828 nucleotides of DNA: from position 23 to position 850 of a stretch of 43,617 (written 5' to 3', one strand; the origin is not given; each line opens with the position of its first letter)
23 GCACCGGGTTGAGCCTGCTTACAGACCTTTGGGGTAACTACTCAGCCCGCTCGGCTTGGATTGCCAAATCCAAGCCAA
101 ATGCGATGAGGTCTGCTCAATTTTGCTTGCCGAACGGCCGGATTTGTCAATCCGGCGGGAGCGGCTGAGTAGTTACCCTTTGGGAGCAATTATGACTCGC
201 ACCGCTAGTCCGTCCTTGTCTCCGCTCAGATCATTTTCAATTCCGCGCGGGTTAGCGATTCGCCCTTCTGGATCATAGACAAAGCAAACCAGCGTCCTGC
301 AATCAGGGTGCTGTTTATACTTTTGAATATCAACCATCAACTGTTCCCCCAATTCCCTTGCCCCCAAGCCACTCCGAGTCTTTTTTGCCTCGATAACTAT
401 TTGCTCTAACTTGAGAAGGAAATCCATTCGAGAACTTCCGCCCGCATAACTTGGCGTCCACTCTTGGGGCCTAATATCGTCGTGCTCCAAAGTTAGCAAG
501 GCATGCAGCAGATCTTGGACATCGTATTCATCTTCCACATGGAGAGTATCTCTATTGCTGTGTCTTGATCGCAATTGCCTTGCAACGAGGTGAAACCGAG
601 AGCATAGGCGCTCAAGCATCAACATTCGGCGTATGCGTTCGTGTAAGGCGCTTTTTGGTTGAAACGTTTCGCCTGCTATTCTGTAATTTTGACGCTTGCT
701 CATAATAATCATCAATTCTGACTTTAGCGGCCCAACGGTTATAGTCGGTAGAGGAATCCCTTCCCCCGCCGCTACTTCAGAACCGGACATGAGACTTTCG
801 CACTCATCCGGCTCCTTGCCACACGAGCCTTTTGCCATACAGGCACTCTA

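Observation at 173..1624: ORF-less group II intron ribozyme in the leader of a PD-(D/E)XK nuclease gene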

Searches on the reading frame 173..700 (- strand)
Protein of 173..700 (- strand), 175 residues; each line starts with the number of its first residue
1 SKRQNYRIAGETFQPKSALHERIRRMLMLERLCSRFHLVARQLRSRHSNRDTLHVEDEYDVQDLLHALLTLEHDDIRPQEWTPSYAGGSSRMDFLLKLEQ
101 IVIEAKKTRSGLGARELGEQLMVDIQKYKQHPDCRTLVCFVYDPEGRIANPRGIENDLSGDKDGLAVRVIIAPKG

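Call 5: search_protein_families(library=pfam, proteins=[window:173-700:-], max_evalue=1)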
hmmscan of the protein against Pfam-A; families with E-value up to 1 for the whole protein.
window:173-700:- (175 aa): 1 family
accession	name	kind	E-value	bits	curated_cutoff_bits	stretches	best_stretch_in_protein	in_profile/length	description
PF18742.7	DpnII-MboI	-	1.2e-57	194.1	27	1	28-174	2-150/150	REase_DpnII-MboI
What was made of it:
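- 173..703 (-): Nuclease gene (176 aa from the ATG at 703; an alternative ATG lies at 712). REase_DpnII-MboI / PD-(D/E)XK domain only. Pfam PF18742 1.2e-57 (call 5).
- On PF18742 REase_DpnII-MboI (PD-(D/E)XK): E 1.2e-57 across the full profile (call 5).
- Checked: The protein matches Pfam PF18742 REase_DpnII-MboI at 1.2e-57 (call 5).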

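Call 9: search_protein_families(library=ncbifam, proteins=[window:173-700:-], max_evalue=0.1)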
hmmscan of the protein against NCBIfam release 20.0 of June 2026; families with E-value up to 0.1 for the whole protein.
window:173-700:- (175 aa): 0 families

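Call 10: search_protein_families(library=padloc, proteins=[window:173-700:-], max_evalue=0.1)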
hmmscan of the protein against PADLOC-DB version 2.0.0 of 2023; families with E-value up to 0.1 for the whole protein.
window:173-700:- (175 aa): 3 families
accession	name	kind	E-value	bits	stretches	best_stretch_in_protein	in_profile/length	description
PDLC02411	Aga_Helical-REase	-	1.3e-28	98.3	1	28-173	234-375/378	Class II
PDLC02404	Aga_Helical-REase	-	3.2e-13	48.2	1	44-145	235-336/368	Class II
PDLC02407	Aga_Helical-REase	-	3.6e-08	31.2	1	30-144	243-360/401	Class II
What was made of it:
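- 173..703 (-): PADLOC Aga_Helical-REase C-terminal part (call 10).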

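Call 12: find_homologous_proteins(query=window:173-700:-, max_evalue=0.00001)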
Query window:173-700:- (175 aa): 5023 proteins with E <= 0.00001 among 5062 candidates; the best 120 are listed.
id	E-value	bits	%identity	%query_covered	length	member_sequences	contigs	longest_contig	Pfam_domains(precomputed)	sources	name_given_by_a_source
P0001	5.4e-112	389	100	100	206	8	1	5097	PF18742.8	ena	-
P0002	5.3e-107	373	96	100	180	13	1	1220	PF18742.8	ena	-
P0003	1.1e-105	369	95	100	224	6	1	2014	PF18742.8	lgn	-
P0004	1.5e-105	368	95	100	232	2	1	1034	PF18742.8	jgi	-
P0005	6.0e-105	367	94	99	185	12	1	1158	PF18742.8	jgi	-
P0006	2.0e-104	365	95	100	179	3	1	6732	PF18742.8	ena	-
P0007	2.1e-102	358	92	100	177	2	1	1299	PF18742.8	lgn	-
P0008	5.6e-102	357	90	100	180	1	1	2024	PF18742.8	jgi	-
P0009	1.2e-101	356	94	100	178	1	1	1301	PF18742.8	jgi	jgi:hypothetical protein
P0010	3.0e-101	355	92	100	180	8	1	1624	PF18742.8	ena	-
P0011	5.5e-101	354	93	100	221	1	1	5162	PF18742.8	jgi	jgi:hypothetical protein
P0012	6.3e-101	353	91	100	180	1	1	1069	PF18742.8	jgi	jgi:hypothetical protein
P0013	1.6e-99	349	90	100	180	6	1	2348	PF18742.8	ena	-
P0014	1.6e-98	346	88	100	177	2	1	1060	PF18742.8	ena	-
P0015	1.3e-97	343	90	100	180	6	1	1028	PF18742.8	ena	-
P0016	1.7e-97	342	87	100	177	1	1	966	PF18742.8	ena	-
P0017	4.9e-96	338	83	100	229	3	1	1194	PF18742.8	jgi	jgi:hypothetical protein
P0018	1.7e-95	336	84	99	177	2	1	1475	PF18742.8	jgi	jgi:hypothetical protein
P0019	1.1e-92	327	83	100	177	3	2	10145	PF18742.8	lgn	-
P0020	1.1e-91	323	84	99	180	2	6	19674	PF18742.8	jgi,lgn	jgi:hypothetical protein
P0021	8.5e-90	317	81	100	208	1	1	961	PF18742.8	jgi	jgi:hypothetical protein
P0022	1.3e-89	317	83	100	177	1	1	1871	PF18742.8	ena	-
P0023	1.6e-89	316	82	99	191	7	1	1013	PF18742.8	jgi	jgi:hypothetical protein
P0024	1.4e-88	313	81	99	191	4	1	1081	PF18742.8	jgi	jgi:hypothetical protein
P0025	2.1e-88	313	81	100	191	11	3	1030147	PF18742.8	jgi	jgi:hypothetical protein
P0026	8.3e-88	311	80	99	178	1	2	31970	PF18742.8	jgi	jgi:hypothetical protein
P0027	2.2e-87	309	79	100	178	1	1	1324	PF18742.8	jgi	-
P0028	2.5e-87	309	81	100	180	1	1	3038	PF18742.8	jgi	-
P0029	1.1e-86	307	80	98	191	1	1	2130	PF18742.8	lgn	-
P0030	3.3e-86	306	81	100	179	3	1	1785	PF18742.8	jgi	-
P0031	5.3e-86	305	80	100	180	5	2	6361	PF18742.8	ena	-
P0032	7.4e-86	304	79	100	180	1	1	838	PF18742.8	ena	-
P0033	1.3e-85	304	77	100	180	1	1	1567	PF18742.8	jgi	jgi:hypothetical protein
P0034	1.5e-85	303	78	100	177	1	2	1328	PF18742.8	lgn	-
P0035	2.0e-85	303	82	99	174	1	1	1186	PF18742.8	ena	-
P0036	7.0e-84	298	81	100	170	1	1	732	PF18742.8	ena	-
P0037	8.3e-84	298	74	100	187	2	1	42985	PF18742.8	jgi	jgi:hypothetical protein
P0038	3.1e-83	296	77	100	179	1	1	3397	PF18742.8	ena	-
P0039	1.2e-82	294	75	100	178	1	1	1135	PF18742.8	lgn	-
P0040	1.3e-82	294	79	99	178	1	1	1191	PF18742.8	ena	-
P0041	3.5e-81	289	74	100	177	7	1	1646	PF18742.8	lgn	-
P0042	4.8e-81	289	88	86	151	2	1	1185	PF18742.8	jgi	jgi:hypothetical protein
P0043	2.5e-80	286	84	85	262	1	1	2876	PF18742.8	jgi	jgi:hypothetical protein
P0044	9.2e-79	281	71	100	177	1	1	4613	PF18742.8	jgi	jgi:hypothetical protein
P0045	9.6e-79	281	74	99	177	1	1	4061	PF18742.8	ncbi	-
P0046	2.5e-78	280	85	86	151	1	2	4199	PF18742.8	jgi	-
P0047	7.0e-78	278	70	99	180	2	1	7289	PF18742.8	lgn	-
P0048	1.2e-77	278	71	100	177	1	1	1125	PF18742.8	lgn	-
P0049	2.4e-77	277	73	100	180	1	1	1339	PF18742.8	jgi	jgi:hypothetical protein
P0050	3.0e-77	276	73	100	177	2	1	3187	PF18742.8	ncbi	ncbi:MAG: hypothetical protein ACM3S0_10345 [Acidobacteriota bacterium]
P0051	3.8e-77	276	74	100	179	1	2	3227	PF18742.8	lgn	-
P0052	4.9e-77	276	70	100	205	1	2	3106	PF18742.8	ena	-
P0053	2.8e-76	273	80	86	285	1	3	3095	PF18742.8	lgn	-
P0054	3.2e-76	273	80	86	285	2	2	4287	PF18742.8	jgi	jgi:hypothetical protein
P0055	3.6e-76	273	82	85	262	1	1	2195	PF18742.8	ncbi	-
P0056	1.2e-75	271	71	97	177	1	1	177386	PF18742.8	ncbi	-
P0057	2.7e-75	270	70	99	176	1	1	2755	PF18742.8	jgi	-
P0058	4.7e-75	269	77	85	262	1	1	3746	PF18742.8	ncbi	-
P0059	2.0e-74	267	70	100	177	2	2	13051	PF18742.8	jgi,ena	jgi:hypothetical protein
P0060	5.0e-74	266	67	99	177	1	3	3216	PF18742.8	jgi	jgi:hypothetical protein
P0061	3.7e-73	263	74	86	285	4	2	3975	PF18742.8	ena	-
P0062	4.3e-73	263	77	86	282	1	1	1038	PF18742.8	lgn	-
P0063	6.2e-73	262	69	99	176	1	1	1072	PF18742.8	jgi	jgi:hypothetical protein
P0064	7.2e-73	262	73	86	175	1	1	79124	PF18742.8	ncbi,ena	-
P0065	7.3e-73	262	77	85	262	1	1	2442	PF18742.8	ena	-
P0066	7.7e-73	262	66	99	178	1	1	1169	PF18742.8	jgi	jgi:hypothetical protein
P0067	9.0e-73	262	71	99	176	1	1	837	PF18742.8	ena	-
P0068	9.5e-73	262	65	99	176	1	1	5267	PF18742.8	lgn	-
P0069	1.1e-72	261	75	87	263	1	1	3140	PF18742.8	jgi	jgi:hypothetical protein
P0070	1.8e-72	261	67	100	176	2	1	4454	PF18742.8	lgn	-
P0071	2.9e-72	260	74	85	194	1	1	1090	PF18742.8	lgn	-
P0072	4.7e-72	260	75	90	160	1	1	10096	PF18742.8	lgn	-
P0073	4.7e-72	259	65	100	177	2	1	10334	PF18742.8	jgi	jgi:hypothetical protein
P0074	6.5e-72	259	76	85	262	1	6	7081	PF18742.8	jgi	jgi:hypothetical protein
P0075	1.1e-71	258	76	84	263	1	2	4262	PF18742.8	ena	-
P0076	1.2e-71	258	76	86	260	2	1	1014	PF18742.8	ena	-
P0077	2.2e-71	257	74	85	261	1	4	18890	PF18742.8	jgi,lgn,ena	jgi:hypothetical protein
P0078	2.4e-71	257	73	86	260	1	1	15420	PF18742.8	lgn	-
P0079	3.6e-71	257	75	84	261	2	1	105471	PF18742.8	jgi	jgi:hypothetical protein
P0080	4.1e-71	256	73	86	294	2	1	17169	PF18742.8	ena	-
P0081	4.1e-71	256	73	85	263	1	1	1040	PF18742.8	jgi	jgi:hypothetical protein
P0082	5.1e-71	256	76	85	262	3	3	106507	PF18742.8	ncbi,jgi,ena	jgi:hypothetical protein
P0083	5.7e-71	256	74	85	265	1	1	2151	PF18742.8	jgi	jgi:hypothetical protein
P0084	1.0e-70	255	69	92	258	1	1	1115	PF18742.8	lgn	-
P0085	1.0e-70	255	77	83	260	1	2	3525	PF18742.8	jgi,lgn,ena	-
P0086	1.0e-70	255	75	85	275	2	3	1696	PF18742.8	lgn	-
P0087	1.1e-70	255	73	85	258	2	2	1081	PF18742.8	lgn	-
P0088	1.4e-70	255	74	86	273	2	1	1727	PF18742.8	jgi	-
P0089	1.5e-70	255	76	84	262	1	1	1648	PF18742.8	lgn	-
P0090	1.6e-70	254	76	84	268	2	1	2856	PF18742.8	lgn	-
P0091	1.8e-70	254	67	94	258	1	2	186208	PF18742.8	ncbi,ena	-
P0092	1.9e-70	254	73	86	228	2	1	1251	PF18742.8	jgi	-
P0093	2.0e-70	254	70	87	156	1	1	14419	PF18742.8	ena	-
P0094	2.4e-70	254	74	85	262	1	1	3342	PF18742.8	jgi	jgi:hypothetical protein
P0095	4.0e-70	253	65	100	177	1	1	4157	PF18742.8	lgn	-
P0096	5.2e-70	253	74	85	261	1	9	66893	PF18742.8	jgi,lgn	jgi:hypothetical protein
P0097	6.0e-70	253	69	91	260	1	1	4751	PF18742.8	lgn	-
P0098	6.1e-70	253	72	90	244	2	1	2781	PF18742.8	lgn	-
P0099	6.7e-70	252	70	93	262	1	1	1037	PF18742.8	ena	-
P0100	7.7e-70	252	74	85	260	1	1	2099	PF18742.8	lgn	-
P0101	8.1e-70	252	73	84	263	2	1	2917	PF18742.8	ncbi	-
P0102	9.4e-70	252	74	86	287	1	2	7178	PF19067.7,PF18742.8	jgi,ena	-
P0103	9.8e-70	252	75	84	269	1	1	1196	PF18742.8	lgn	-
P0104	1.0e-69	252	66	100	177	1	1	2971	PF18742.8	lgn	-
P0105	1.2e-69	252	74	85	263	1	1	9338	PF18742.8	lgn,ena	-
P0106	1.3e-69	252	72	86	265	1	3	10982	PF18742.8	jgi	jgi:hypothetical protein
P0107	1.5e-69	251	72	86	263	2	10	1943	PF18742.8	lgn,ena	-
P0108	1.5e-69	251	75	83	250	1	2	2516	PF18742.8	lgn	-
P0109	1.6e-69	251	72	85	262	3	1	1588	PF18742.8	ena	-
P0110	1.6e-69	251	74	85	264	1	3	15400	PF18742.8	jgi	jgi:hypothetical protein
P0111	3.1e-69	250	74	85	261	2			PF18742.8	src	-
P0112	3.2e-69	250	71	84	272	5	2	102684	PF18742.8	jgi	jgi:hypothetical protein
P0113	3.3e-69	250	73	87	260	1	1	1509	PF18742.8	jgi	jgi:DpnII restriction endonuclease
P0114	3.8e-69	250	69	97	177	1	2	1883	PF18742.8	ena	-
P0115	4.7e-69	250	73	87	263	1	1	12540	PF18742.8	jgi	jgi:DpnII restriction endonuclease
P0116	5.4e-69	250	66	95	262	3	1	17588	PF18742.8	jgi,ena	-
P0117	5.6e-69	249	76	82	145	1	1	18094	PF18742.8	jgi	jgi:hypothetical protein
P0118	5.6e-69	249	74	85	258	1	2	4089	PF18742.8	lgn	-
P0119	5.8e-69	249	75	85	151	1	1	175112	PF18742.8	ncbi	-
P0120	6.2e-69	249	73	86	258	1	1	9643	PF18742.8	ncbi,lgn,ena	-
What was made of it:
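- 173..703 (-): 5023 homologues (call 12).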

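Call 13: find_encoding_contigs(protein=P0001, flank=10000, max_places=4)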
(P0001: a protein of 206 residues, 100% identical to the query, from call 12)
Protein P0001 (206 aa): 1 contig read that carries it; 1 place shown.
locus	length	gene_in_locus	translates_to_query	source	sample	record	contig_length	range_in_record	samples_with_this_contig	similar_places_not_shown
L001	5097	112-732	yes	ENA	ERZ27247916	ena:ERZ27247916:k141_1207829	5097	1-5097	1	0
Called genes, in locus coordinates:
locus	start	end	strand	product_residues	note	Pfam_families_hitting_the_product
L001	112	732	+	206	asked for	PF18742:DpnII-MboI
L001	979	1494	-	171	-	PF14803:Zn_ribbon_Nudix (faint), PF00293:NUDIX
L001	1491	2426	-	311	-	PF13490:zf-HC2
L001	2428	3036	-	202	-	PF07638:Sigma70_ECF (faint), PF04542:Sigma70_r2, PF08281:Sigma70_r4_2, PF04545:Sigma70_r4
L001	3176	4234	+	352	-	PF00356:LacI, PF00532:Peripla_BP_1, PF13407:Peripla_BP_4, PF13377:Peripla_BP_3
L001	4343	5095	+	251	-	?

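Call 14: find_encoding_contigs(protein=P0006, flank=10000, max_places=4)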
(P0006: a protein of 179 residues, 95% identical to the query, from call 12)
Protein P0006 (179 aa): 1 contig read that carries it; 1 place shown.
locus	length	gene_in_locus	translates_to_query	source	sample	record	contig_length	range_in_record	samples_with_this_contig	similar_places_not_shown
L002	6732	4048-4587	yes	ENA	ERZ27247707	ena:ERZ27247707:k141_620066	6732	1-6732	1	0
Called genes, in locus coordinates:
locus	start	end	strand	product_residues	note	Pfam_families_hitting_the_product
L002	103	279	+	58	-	-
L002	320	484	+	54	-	-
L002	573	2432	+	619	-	PF10592:AIPR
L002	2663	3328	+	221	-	-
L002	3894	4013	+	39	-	-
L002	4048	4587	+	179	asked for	PF18742:DpnII-MboI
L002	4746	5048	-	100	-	-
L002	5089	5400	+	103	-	PF05016:ParE_toxin (weak)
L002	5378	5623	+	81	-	PF02604:PhdYeFM_antitox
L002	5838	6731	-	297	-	?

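Call 15: find_encoding_contigs(protein=P0011, flank=10000, max_places=4)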
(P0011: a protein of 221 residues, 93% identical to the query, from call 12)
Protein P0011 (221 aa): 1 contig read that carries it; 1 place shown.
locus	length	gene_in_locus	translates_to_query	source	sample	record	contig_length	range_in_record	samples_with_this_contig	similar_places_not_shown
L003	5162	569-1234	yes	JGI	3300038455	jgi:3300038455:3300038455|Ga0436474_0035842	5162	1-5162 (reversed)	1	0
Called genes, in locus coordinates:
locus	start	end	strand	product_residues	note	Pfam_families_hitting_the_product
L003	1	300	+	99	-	?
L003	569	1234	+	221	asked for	PF18742:DpnII-MboI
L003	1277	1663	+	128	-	PF08818:DUF1801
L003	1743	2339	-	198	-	PF01810:LysE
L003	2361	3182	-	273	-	PF02311:AraC_binding, PF00165:HTH_AraC (weak), PF12833:HTH_18, PF00165:HTH_AraC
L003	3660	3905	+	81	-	-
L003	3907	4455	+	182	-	PF13580:SIS_2, PF01380:SIS (weak)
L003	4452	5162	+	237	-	?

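Call 77: find_encoding_contigs(protein=P0025, flank=10000, max_places=3)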
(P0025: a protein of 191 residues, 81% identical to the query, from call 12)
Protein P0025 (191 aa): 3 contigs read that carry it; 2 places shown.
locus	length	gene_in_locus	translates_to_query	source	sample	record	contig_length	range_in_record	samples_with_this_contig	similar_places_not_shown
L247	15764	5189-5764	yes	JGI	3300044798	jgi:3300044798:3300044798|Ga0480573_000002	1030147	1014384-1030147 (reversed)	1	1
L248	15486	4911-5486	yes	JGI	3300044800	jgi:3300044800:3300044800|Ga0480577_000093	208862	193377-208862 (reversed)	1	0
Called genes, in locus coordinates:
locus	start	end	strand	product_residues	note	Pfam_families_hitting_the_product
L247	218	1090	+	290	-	-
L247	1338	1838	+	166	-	-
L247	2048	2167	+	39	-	-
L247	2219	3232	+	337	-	PF01841:Transglut_core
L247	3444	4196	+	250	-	-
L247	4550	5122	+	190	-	PF01872:RibD_C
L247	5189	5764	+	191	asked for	PF18742:DpnII-MboI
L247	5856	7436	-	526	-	PF00753:Lactamase_B (weak), PF12706:Lactamase_B_2 (faint), PF07521:RMMBL (faint)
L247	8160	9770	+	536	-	PF13231:PMT_2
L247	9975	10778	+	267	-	PF00696:AA_kinase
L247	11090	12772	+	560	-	PF00749:tRNA-synt_1c, PF03950:tRNA-synt_1c_C, PF20974:tRNA-synt_1c_C2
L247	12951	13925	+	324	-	PF22700:MVD-like_N, PF00288:GHMP_kinases_N, PF18376:MDD_C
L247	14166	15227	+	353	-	PF02163:Peptidase_M50, PF13180:PDZ_2, PF00595:PDZ (weak), PF17820:PDZ_6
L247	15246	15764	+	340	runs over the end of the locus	PF02985:HEAT (faint), PF13646:HEAT_2, PF03130:HEAT_PBS (faint), PF13513:HEAT_EZ (faint), PF13646:HEAT_2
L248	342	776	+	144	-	PF13453:Zn_ribbon_TFIIB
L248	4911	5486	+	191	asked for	PF18742:DpnII-MboI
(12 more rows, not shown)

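Call 78: find_encoding_contigs(protein=P0020, flank=10000, max_places=4)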
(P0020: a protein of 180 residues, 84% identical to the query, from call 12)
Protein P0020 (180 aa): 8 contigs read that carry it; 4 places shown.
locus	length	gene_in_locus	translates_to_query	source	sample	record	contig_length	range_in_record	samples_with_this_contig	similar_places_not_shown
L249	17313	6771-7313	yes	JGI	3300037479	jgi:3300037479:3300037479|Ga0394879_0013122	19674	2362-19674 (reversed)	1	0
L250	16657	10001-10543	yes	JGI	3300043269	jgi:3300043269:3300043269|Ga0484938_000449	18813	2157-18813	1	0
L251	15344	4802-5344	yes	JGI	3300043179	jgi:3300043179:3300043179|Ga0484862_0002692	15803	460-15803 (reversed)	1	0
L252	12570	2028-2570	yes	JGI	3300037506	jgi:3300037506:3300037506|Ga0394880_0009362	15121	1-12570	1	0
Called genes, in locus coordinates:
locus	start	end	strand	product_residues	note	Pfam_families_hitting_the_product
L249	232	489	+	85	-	-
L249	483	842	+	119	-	PF02452:PemK_toxin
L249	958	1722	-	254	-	PF01548:DEDD_Tnp_IS110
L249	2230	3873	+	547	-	PF26549:Tricorn_N (weak), PF00930:DPPIV_N (faint), PF26550:Tricorn_2nd (weak), PF26549:Tricorn_N, PF07676:PD40 (weak)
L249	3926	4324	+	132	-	-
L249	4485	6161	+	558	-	-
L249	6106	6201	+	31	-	-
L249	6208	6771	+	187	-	PF00583:Acetyltransf_1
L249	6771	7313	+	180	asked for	PF18742:DpnII-MboI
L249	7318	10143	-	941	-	PF13231:PMT_2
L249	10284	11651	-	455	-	PF00364:Biotin_lipoyl (faint), PF25919:BSH_CusB (faint), PF25954:Beta-barrel_RND_2 (faint), PF25984:BSH_YknX (faint), PF25990:Beta-barrel_YknX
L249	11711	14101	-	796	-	PF12704:MacB_PCD (faint), PF02687:FtsX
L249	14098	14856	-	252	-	PF00005:ABC_tran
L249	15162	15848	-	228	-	PF07238:PilZ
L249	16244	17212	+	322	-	PF00389:2-Hacid_dh, PF02826:2-Hacid_dh_C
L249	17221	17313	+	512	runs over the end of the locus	PF00884:Sulfatase, PF01663:Phosphodiest, PF16347:SGSH_C, PF12411:Choline_sulf_C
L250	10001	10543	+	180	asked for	PF18742:DpnII-MboI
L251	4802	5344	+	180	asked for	PF18742:DpnII-MboI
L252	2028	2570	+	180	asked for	PF18742:DpnII-MboI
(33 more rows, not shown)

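Call 80: search_solved_structures(query=window:173-700:-, max_evalue=1)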
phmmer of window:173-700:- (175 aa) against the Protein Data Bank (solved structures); distinct sequences matched with E-value up to 1: 2.
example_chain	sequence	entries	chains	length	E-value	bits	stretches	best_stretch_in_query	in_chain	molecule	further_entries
3vea_B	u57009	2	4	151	0.37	14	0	42-86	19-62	Macrodomain Ter protein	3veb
5u2w_A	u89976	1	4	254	0.47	13.7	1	116-157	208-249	Short chain dehydrogenase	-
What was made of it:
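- Tried and rejected: Sequence search of the nuclease against PDB: nothing (call 80).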

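Call 81: search_protein_families(library=phrogs, proteins=[window:173-700:-], max_evalue=0.01)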
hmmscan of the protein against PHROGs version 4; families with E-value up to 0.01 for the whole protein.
window:173-700:- (175 aa): 1 family
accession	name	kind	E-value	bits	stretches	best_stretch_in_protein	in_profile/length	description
phrog_29450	-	unknown function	4.5e-63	214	1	27-174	117-264/264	-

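Call 89: predict_structure(alignment_id=A3)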
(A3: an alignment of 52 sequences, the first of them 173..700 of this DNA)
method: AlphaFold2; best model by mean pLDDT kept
length: 175 residues; sequences in the alignment: 52
mean_pLDDT: 88.1   pTM: 0.83
mean pLDDT of the five models: 88.1, 87.4, 87.0, 86.3, 85.5
residues with pLDDT >= 90: 125; 70-90: 33; 50-70: 4; < 50: 13
segments of 3 or more residues with pLDDT < 50: 1-13
pLDDT, mean of each block of 10 residues (from residue 1): 41 62 89 94 79 88 95 93 94 95 95 93 97 97 94 97 97 84
secondary structure, 60 per line:
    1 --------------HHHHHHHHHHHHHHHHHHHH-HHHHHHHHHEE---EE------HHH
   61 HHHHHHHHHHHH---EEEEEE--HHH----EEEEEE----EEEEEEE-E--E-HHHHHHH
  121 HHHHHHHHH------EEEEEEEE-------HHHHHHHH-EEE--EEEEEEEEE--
elements in order: H15-34 H36-44 H58-72 E76-81 E91-96 E101-107 H114-129 E136-143 H151-158 E160-162 E165-173
